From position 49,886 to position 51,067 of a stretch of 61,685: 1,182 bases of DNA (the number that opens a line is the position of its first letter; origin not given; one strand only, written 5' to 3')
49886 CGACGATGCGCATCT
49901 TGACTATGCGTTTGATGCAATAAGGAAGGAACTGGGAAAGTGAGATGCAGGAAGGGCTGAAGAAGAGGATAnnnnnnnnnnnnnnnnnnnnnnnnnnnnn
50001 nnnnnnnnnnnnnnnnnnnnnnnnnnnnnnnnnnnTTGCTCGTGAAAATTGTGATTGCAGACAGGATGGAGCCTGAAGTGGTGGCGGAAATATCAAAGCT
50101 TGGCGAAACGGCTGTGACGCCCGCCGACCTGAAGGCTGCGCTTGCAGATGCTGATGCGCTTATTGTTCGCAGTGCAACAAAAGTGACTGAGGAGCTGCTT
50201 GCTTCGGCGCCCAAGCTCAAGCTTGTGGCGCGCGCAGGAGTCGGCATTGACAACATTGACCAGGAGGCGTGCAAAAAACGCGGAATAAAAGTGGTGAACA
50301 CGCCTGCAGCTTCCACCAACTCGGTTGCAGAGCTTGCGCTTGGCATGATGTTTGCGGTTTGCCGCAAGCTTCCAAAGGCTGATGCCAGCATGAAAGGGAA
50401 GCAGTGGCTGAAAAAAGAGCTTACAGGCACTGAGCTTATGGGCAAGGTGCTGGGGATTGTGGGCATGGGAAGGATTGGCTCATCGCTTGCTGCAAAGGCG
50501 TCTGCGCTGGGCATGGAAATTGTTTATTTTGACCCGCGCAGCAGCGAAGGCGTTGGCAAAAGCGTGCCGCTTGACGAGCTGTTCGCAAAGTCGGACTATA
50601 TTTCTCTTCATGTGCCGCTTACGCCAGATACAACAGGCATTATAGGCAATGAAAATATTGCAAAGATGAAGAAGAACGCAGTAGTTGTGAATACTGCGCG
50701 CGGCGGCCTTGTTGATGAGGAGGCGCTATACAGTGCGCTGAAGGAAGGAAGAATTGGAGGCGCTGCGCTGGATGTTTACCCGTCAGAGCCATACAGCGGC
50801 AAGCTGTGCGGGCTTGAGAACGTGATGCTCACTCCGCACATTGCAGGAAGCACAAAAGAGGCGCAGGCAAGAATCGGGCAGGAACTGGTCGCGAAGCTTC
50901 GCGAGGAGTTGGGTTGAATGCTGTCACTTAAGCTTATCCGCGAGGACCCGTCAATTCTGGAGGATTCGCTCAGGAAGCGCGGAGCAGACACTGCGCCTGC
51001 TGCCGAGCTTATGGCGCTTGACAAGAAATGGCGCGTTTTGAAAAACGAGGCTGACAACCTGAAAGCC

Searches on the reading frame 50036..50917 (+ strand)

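Call 61: search_protein_families(library=pfam, proteins=[window:50036-50917:+], max_evalue=0.001)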
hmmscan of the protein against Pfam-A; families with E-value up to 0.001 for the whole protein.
window:50036-50917:+ (293 aa): 4 families
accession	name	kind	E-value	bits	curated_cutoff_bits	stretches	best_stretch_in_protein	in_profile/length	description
PF02826.25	2-Hacid_dh_C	-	1.8e-61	207.1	25.1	1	102-270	1-178/178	D-isomer specific 2-hydroxyacid dehydrogenase, NAD binding domain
PF00389.36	2-Hacid_dh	-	1.6e-34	118.9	24.6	1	6-289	2-121/134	D-isomer specific 2-hydroxyacid dehydrogenase, catalytic domain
PF03807.23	F420_oxidored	-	0.00012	23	21.6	0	139-170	2-34/94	NADP oxidoreductase coenzyme F420-dependent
PF13478.12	XdhC_C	-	0.00095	20.1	29.7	0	140-236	2-66/125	XdhC Rossmann domain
